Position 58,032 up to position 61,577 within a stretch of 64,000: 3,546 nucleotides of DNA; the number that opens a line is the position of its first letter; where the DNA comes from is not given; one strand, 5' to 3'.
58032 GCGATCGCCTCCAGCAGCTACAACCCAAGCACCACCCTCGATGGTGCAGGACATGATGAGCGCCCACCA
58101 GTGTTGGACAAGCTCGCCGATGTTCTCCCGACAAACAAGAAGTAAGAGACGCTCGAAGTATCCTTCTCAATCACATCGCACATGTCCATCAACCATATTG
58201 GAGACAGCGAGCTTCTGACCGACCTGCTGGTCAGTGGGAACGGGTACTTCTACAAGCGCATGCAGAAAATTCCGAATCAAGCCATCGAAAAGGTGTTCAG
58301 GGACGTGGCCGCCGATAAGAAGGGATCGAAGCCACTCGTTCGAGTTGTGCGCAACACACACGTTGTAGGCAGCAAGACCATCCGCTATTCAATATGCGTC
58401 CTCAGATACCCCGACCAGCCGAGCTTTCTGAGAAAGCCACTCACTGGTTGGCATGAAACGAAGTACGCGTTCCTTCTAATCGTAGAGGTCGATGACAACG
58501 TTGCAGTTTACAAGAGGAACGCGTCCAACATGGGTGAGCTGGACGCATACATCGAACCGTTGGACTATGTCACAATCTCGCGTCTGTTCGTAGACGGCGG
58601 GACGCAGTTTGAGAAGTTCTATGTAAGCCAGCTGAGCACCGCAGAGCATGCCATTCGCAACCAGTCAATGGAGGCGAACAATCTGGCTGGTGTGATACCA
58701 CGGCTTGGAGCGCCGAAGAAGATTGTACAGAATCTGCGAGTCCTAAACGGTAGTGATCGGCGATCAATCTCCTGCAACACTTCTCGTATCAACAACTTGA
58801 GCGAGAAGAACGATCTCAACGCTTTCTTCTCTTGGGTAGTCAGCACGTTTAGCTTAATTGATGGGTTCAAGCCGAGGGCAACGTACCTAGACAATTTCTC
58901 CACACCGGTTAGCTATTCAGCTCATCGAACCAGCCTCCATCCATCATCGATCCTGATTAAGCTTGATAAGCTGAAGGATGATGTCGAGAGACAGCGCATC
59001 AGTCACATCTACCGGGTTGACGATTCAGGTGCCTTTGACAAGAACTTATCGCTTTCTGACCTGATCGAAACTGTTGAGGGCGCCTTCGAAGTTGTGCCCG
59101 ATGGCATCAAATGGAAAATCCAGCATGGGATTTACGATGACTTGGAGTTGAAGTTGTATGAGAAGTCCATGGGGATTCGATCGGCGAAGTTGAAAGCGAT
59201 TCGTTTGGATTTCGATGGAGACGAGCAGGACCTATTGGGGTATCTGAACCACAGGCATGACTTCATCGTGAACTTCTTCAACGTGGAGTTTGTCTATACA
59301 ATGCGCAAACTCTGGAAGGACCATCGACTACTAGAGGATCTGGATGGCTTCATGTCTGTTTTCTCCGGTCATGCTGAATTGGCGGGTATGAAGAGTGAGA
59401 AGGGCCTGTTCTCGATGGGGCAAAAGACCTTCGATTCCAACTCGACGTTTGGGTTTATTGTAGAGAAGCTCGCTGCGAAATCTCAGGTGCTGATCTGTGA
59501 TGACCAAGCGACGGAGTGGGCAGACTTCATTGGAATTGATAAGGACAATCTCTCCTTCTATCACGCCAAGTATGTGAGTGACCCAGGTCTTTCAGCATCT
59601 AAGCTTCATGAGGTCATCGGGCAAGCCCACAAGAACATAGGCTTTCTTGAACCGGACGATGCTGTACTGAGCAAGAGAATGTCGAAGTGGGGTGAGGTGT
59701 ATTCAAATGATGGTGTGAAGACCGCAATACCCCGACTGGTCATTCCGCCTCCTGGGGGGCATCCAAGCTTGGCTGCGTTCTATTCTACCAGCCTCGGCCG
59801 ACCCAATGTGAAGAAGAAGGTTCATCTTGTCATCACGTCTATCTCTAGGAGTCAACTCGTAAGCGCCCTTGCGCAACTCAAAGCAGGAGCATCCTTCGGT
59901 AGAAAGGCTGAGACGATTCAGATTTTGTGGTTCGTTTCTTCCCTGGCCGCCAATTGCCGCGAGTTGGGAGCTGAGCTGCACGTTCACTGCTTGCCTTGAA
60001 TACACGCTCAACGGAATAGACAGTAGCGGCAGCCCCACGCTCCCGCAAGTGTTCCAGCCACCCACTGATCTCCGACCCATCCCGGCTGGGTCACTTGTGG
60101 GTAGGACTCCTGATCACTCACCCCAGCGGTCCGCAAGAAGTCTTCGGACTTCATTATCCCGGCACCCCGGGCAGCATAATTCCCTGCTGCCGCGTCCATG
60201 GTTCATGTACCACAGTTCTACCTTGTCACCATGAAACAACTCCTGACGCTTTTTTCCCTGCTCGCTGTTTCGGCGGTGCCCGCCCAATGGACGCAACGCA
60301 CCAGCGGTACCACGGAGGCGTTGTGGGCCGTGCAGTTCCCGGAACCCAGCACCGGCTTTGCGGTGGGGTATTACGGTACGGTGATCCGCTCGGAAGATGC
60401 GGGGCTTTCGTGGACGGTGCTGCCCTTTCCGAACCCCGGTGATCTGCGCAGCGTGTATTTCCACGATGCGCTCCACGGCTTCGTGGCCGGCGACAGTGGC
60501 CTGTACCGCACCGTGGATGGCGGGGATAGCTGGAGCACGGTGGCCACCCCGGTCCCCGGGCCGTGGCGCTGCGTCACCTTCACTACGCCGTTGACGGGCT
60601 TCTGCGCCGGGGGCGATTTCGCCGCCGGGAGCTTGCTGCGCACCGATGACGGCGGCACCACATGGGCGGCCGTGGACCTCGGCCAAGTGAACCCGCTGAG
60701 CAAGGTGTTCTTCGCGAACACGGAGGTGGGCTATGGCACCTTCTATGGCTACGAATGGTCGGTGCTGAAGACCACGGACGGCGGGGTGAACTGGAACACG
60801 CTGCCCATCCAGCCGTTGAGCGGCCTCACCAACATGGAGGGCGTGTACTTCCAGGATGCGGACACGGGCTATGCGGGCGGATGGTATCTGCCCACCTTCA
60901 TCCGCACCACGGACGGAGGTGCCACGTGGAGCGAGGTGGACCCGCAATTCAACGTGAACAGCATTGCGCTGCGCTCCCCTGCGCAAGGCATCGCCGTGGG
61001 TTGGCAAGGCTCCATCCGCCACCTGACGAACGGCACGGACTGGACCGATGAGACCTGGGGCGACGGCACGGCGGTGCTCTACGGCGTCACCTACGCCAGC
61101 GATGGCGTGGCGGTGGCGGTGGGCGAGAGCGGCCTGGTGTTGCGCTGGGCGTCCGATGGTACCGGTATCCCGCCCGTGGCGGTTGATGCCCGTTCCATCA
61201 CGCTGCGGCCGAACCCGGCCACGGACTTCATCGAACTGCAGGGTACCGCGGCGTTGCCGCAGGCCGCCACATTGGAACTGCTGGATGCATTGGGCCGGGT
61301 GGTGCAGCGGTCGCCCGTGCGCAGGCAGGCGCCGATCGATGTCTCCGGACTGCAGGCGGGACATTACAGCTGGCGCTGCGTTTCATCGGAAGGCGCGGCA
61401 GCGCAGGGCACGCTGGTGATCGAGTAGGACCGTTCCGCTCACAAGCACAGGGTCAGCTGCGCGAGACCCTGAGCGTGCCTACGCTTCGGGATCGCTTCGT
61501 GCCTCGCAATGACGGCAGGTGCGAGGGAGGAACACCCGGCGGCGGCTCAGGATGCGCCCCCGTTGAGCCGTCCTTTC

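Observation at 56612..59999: Unassigned three-gene cassette next to the R-M system: TM-anchored J-domain protein, coiled-coil 2-TM protein, 605-aa putative nuclease-like protein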

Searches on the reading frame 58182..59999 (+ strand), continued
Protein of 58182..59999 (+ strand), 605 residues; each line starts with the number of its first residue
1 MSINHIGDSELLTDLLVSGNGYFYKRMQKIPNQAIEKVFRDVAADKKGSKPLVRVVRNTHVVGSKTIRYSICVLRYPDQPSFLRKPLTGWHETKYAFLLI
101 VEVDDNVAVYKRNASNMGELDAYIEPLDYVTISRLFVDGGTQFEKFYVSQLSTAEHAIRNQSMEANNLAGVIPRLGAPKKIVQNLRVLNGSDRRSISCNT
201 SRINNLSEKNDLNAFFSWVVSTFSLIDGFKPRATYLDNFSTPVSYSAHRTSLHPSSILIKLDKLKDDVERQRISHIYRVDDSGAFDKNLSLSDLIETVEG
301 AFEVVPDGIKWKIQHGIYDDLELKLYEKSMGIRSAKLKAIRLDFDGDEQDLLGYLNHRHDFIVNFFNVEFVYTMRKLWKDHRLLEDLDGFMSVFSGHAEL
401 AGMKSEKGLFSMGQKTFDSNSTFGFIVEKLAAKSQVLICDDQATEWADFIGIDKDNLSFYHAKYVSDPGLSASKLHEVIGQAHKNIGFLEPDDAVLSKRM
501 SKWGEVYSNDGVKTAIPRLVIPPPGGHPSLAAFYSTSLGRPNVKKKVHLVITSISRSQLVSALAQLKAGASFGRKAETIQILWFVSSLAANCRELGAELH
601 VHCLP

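Call 53: fold_search(model_id=the predicted structure, library=pdb)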
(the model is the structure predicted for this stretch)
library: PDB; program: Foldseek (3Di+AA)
matches with E <= 10: 741; with E <= 0.001: 0
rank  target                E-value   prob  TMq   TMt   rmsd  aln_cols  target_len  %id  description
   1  9e5c_2m               2.1e-02  0.06  0.07  0.08  24.8       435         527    9  Cryo-EM structure of 96 nm repeat of microtubule doublet from T. brucei flagellum (released 2025-03-12)
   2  9god_A                3.3e-02  0.04  0.06  0.05  26.4       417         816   10  Crystal structure of DPP9 in complex with N-phosphono-(S)-3-aminopiperidine-2-one-based inhibitor (released 2025-07-16)
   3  4id2_A                4.2e-02  0.16  0.08  0.23  16.7       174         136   11  Crystal structure of a DUF4738 family protein (BACOVA_05496) from Bacteroides ovatus ATCC 8483 at 2.15 A resolution (released 2013-02-13)
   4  9goc_B                4.4e-02  0.04  0.06  0.05  25.4       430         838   10  Crystal structure of DPP9 Ser730Ala in complex with sulphostin. (released 2025-07-16)
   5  9pd4_N                5.5e-02  0.02  0.06  0.07  24.7       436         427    7  NER dual incision complex - DuIM (released 2026-02-18)
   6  8ph9_I                7.3e-02  0.06  0.08  0.04  24.9       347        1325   11  E. coli RNA polymerase paused at ops site (non-complementary scaffold) (released 2024-04-24)
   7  7pi1_DDD              7.7e-02  0.06  0.08  0.09  23.6       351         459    8  Bacillus subtilis PabB (released 2022-09-07)
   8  9gon_B                7.7e-02  0.02  0.06  0.05  26.0       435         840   10  Crystal structure of DPP9 in complex with sulphostin (released 2025-07-16)
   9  4it7_A                8.6e-02  0.63  0.09  0.31   9.9       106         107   11  Crystal structure of Al-CPI (released 2014-01-29)
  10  9god_C                8.6e-02  0.03  0.06  0.05  26.1       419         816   10  Crystal structure of DPP9 in complex with N-phosphono-(S)-3-aminopiperidine-2-one-based inhibitor (released 2025-07-16)
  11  7zxs_D                9.1e-02  0.03  0.06  0.05  25.4       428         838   10  Crystal structure of DPP9 in complex with a 4-oxo-b-lactam based inhibitor, A295 (released 2022-09-28)
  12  7zxs_B                9.1e-02  0.03  0.06  0.05  25.6       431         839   10  Crystal structure of DPP9 in complex with a 4-oxo-b-lactam based inhibitor, A295 (released 2022-09-28)
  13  6c0w_K                9.7e-02  0.33  0.08  0.18   8.0        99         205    7  Cryo-EM structure of human kinetochore protein CENP-N with the centromeric nucleosome containing CENP-A (released 2018-01-17)
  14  9goc_D                1.1e-01  0.03  0.06  0.05  25.7       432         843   10  Crystal structure of DPP9 Ser730Ala in complex with sulphostin. (released 2025-07-16)
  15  9gon_D                1.3e-01  0.02  0.06  0.05  25.7       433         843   10  Crystal structure of DPP9 in complex with sulphostin (released 2025-07-16)
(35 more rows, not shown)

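Call 68: find_related_loci(query=A1, collection=viral_contigs, flank=6000)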
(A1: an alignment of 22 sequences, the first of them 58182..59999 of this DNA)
Query A1 (605 aa) in viral_contigs; peptide patterns used: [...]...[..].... (x = any residue, [..] = any of these).
14 stretches matched a pattern, but none encodes a relative of the query by tblastn (E <= 1e-3).

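Call 75: search_protein_families(library=phrogs, proteins=[window:58182-59999:+, L025:10715-11605:+], max_evalue=0.001)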
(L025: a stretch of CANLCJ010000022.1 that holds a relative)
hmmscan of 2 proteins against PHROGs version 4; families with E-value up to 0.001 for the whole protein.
window:58182-59999:+ (605 aa): 0 families

L025:10715-11605:+ (296 aa): 2 families
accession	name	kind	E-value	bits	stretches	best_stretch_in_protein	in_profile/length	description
phrog_30912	-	unknown function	1.4e-10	41.6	1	17-274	136-385/426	-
phrog_34659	-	unknown function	1.7e-09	38.2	1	46-244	156-349/433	-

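Call 83: search_protein_representatives(alignment_id=A1)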
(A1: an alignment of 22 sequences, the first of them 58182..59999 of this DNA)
Query: 22 sequences, 594 profile positions. Proteins with E-value up to 0.001 (for the whole library): 1368; up to 1e-10: 1042; up to 1e-30: 556. The best 150 are listed.
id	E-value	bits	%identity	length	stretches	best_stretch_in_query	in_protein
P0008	6.3e-247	837.4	-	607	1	2-594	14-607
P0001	2.6e-239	812.3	-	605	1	2-594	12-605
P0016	8.2e-230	780.9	-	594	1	1-593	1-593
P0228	6.9e-218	741.6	-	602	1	1-594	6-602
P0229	3.5e-204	696.3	-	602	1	2-594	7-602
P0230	1.8e-199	680.7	-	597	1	2-594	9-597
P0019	2.7e-197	673.6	-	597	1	2-594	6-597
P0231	4.2e-197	672.9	-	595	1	3-593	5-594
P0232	1.3e-195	668.0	-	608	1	2-594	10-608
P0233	4.2e-191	653.1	-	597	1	2-594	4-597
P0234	5.3e-190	649.5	-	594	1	2-594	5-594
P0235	4.2e-187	639.9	-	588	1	1-594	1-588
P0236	2.6e-186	637.3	-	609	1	1-594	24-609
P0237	4.4e-186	636.5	-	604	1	3-593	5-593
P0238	6.4e-186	636.0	-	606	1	4-594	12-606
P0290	1.7e-140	486.0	-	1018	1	1-594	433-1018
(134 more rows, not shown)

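Call 85: search_protein_families(library=pfam, proteins=[P0290, L087:308-1480:+, L087:1482-2645:+, L087:2648-4702:+, L025:11662-12384:+, L025:12388-13521:+], max_evalue=0.001)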
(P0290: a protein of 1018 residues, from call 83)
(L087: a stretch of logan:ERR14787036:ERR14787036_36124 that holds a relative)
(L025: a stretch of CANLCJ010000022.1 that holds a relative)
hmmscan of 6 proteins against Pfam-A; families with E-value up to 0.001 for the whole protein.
P0290 (1018 aa): 1 family
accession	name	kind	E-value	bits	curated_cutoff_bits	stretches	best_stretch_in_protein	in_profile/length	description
PF03572.23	Peptidase_S41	-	3.1e-16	59.8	24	1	148-363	3-161/165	Peptidase family S41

L087:308-1480:+ (390 aa): 1 family
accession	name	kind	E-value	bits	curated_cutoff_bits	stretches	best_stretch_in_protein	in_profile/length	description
PF14236.12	DruA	-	1.3e-89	300.7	27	1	32-327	2-297/297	Druantia protein DruA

L087:1482-2645:+ (387 aa): 0 families

L087:2648-4702:+ (684 aa): 1 family
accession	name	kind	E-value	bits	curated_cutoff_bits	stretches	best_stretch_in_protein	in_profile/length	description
PF01935.23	DUF87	-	5.5e-22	79.4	23.2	1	178-416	9-220/220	Helicase HerA, central domain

L025:11662-12384:+ (240 aa): 1 family
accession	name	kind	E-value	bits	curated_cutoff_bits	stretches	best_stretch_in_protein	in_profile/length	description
PF17642.6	TssD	-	2e-18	66.9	25.8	1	3-136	4-127/128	Hemolysin coregulated protein Hcp (TssD)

L025:12388-13521:+ (377 aa): 0 families

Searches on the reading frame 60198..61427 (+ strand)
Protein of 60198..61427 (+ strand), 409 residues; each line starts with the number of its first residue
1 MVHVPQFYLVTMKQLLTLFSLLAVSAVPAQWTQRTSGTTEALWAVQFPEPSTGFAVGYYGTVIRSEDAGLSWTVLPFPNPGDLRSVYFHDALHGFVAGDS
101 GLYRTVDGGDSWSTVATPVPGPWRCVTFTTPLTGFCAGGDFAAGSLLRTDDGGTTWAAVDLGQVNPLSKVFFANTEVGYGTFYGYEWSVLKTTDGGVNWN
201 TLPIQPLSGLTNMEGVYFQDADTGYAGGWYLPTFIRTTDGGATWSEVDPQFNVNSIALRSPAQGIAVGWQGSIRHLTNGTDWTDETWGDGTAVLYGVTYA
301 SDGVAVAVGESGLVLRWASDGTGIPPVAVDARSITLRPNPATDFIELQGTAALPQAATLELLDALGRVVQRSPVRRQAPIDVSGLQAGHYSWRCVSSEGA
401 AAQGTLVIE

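Call 3: search_protein_families(library=pfam, proteins=[window:60198-61427:+], max_evalue=0.1)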
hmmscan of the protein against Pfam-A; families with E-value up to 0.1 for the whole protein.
window:60198-61427:+ (409 aa): 6 families
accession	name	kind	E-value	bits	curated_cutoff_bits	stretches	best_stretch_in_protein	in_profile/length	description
PF14870.12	PSII_BNR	-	2.6e-17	63.5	27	3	28-159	6-140/303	Photosynthesis system II assembly factor YCF48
PF02012.26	BNR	-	6.9e-08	31.8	27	0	236-245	2-11/12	BNR/Asp-box repeat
PF15902.12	Sortilin-Vps10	-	2.9e-07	30.1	33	1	61-120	2-65/446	Sortilin, neurotensin receptor 3,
PF18962.6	Por_Secre_tail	-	3.6e-06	27.6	27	1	338-400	3-68/75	Secretion system C-terminal sorting domain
PF08808.17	RES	-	0.086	13.3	23.2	0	295-354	32-91/157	RES domain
PF22633.2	F5_F8_type_C_2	-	0.088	13.9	27.8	0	145-209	10-71/91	NedA-like, galactose-binding domain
